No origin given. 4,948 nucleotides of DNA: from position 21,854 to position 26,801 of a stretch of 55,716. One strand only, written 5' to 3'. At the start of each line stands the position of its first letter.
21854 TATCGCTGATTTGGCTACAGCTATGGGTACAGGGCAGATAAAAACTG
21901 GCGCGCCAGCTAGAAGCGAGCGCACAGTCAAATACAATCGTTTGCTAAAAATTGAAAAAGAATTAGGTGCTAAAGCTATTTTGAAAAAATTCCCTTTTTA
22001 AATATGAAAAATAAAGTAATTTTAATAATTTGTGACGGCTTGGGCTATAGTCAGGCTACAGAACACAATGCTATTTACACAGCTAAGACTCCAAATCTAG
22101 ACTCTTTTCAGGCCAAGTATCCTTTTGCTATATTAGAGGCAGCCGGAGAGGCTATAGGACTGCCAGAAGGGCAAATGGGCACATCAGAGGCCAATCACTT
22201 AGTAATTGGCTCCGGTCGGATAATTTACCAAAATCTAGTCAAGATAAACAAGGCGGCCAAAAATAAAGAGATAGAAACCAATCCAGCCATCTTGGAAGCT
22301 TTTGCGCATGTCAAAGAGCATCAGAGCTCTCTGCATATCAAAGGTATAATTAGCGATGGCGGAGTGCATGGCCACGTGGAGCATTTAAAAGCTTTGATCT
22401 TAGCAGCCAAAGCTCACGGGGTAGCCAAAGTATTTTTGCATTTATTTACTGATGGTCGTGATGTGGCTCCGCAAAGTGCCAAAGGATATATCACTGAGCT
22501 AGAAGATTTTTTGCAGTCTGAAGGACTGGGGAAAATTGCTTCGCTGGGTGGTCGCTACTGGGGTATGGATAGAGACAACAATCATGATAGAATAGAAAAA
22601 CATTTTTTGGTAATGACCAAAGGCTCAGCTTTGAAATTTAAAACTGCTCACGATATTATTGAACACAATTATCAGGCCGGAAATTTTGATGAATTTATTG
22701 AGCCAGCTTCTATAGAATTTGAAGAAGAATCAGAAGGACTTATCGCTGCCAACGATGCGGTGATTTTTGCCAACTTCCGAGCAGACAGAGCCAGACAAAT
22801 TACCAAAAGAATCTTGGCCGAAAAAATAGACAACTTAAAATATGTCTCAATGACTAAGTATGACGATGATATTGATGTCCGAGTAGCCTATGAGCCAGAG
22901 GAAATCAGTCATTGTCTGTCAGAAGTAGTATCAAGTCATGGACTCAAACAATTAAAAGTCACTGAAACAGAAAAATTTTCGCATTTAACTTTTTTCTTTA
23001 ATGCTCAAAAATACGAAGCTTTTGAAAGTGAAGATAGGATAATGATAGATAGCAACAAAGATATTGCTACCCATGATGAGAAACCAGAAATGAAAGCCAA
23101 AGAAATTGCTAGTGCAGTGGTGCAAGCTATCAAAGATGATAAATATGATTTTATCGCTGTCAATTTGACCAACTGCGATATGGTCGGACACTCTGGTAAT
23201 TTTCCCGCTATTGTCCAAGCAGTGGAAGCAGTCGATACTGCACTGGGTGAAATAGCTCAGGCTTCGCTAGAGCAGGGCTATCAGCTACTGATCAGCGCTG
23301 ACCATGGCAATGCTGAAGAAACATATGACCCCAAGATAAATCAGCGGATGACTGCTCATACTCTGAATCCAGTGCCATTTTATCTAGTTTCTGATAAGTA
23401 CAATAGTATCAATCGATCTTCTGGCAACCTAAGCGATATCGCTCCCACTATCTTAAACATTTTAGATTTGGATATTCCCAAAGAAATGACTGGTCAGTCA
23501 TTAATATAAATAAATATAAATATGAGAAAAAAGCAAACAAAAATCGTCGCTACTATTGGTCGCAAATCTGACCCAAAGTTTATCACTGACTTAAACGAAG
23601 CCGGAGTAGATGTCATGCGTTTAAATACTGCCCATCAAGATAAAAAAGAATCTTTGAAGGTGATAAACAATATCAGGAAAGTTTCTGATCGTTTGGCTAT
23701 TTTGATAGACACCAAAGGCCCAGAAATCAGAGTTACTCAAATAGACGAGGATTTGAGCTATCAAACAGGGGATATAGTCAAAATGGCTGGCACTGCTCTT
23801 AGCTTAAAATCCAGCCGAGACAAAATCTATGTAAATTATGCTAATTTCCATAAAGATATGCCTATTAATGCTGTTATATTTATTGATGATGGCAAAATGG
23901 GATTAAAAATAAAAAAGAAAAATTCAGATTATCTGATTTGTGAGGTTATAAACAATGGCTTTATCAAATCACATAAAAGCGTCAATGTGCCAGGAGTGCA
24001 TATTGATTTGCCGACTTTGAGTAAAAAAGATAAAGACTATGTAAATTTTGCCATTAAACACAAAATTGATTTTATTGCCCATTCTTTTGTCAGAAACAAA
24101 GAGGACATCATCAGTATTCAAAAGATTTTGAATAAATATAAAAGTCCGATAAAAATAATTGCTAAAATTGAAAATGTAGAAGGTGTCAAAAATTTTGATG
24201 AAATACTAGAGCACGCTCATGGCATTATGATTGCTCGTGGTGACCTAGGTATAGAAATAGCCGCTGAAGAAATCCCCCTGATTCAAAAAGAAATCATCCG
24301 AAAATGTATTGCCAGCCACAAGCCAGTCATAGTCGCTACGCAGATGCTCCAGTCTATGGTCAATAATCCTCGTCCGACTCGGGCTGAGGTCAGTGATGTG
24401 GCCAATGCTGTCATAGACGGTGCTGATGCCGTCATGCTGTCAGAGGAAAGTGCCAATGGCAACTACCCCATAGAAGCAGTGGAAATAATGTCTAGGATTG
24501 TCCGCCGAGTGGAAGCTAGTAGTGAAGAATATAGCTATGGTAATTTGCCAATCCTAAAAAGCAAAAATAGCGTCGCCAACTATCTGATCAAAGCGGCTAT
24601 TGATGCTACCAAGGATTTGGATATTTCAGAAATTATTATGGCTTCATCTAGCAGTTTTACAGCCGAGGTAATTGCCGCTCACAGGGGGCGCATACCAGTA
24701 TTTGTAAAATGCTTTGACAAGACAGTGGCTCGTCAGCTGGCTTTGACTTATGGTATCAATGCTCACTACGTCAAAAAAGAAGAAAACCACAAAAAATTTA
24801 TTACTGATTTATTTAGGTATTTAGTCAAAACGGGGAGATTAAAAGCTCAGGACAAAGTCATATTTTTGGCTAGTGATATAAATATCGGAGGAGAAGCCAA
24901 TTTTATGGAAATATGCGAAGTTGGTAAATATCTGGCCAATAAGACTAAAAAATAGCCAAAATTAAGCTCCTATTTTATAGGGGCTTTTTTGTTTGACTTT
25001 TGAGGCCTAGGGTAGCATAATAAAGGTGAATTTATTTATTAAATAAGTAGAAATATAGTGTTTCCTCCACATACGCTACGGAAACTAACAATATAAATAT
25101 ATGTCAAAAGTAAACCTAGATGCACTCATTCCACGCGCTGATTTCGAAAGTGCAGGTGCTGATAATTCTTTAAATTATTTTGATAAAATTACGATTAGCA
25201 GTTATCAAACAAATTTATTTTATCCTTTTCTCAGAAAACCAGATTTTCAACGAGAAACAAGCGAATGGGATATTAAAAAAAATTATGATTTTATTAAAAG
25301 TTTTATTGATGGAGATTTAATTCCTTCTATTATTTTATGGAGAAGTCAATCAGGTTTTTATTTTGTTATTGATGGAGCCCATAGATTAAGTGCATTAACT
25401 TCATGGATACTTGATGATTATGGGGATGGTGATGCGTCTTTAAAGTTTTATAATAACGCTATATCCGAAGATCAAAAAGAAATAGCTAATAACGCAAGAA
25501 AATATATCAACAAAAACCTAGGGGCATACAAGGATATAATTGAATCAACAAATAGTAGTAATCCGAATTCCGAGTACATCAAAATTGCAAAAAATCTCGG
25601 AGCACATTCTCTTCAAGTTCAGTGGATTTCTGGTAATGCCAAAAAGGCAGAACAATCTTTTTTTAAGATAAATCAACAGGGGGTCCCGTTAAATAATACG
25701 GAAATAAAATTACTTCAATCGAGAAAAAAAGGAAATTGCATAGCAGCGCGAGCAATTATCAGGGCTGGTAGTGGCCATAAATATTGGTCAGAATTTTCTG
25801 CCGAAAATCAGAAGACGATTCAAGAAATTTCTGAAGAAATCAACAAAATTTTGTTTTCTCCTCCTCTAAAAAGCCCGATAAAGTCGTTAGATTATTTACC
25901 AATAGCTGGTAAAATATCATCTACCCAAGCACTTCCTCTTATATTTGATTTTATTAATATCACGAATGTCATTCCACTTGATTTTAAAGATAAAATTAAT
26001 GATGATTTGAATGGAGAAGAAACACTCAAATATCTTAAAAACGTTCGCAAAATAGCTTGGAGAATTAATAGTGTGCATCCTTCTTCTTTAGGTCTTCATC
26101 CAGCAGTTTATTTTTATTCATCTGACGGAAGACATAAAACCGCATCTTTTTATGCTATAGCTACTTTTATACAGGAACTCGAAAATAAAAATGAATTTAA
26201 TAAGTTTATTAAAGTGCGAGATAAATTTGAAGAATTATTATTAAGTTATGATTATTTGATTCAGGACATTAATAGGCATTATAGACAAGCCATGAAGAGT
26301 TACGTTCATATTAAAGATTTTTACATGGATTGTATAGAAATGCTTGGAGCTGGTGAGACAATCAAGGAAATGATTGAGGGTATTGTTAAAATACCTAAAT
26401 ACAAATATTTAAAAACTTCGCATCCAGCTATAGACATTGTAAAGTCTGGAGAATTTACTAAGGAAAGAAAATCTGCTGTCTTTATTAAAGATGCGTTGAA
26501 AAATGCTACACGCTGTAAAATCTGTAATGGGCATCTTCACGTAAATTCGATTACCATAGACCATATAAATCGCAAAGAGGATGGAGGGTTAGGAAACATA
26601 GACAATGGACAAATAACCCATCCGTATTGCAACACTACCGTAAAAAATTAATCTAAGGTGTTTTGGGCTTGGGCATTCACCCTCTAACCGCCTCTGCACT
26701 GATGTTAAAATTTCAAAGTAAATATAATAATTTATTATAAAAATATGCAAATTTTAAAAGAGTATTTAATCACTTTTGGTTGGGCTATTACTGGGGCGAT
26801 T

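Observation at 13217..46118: Five GC-rich islands of self-contained expression cassettes scattered between core genes of an AT-rich genome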

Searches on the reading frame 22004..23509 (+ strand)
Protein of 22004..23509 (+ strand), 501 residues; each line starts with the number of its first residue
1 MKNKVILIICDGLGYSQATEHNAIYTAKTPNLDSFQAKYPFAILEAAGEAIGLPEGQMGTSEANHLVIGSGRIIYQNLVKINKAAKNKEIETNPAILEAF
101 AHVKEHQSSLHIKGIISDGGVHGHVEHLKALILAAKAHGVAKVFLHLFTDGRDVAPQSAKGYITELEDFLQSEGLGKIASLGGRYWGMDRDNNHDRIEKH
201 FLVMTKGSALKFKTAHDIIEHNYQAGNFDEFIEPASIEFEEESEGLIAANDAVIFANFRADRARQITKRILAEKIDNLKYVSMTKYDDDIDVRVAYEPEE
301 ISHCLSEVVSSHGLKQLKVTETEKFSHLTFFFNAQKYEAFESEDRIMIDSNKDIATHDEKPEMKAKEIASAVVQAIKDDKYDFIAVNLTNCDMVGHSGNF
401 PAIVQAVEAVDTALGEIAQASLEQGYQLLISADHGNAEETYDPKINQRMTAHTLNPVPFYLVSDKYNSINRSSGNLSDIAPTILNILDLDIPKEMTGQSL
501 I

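Call 111: search_protein_families(library=pfam, max_evalue=0.0001, proteins=[window:22004-23509:+])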
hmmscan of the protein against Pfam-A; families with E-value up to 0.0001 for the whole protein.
window:22004-23509:+ (501 aa): 3 families
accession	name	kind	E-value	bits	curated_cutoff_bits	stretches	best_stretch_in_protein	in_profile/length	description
PF06415.18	iPGM_N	-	4.6e-70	235.9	27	1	81-288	1-217/217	BPG-independent PGAM N-terminus (iPGM_N)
PF01676.23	Metalloenzyme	-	1.6e-67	228.1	24.3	1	4-490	2-251/252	Metalloenzyme superfamily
PF01663.27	Phosphodiest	-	5e-08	33.4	23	1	368-446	144-231/342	Type I phosphodiesterase / nucleotide pyrophosphatase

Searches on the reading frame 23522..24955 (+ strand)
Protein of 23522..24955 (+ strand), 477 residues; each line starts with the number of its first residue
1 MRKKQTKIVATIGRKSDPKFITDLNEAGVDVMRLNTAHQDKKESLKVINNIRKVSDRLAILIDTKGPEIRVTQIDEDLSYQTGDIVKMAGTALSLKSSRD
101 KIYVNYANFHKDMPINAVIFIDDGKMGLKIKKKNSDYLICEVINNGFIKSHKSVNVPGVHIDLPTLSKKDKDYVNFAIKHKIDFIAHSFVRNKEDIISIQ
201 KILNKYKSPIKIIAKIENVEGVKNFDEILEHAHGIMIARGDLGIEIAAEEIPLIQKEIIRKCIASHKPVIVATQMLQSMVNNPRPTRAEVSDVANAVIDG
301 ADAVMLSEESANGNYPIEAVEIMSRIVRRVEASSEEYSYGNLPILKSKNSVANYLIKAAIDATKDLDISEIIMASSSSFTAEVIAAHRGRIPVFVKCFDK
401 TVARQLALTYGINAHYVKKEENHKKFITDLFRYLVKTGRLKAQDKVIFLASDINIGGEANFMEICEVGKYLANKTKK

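Call 111: search_protein_families(library=pfam, max_evalue=0.0001, proteins=[window:23522-24955:+])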
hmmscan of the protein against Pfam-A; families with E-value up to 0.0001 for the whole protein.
window:23522-24955:+ (477 aa): 2 families
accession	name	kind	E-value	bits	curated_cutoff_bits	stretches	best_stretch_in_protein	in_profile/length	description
PF00224.27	PK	-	3.2e-112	375.3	30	1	4-320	2-328/328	Pyruvate kinase, barrel domain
PF02887.21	PK_C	-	3.4e-17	63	28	1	356-464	4-113/114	Pyruvate kinase, alpha/beta domain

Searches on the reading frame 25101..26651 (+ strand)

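Call 111: search_protein_families(library=pfam, max_evalue=0.0001, proteins=[window:25101-26651:+])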
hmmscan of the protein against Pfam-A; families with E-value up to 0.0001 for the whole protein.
window:25101-26651:+ (516 aa): 2 families
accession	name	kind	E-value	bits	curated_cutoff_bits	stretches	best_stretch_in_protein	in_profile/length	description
PF03235.19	GmrSD_N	-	8.2e-17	62.4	33.2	1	38-202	11-193/199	GmrSD restriction endonuclease, N-terminal domain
PF01844.29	HNH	-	2.2e-05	25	21.4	1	472-515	1-45/47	HNH endonuclease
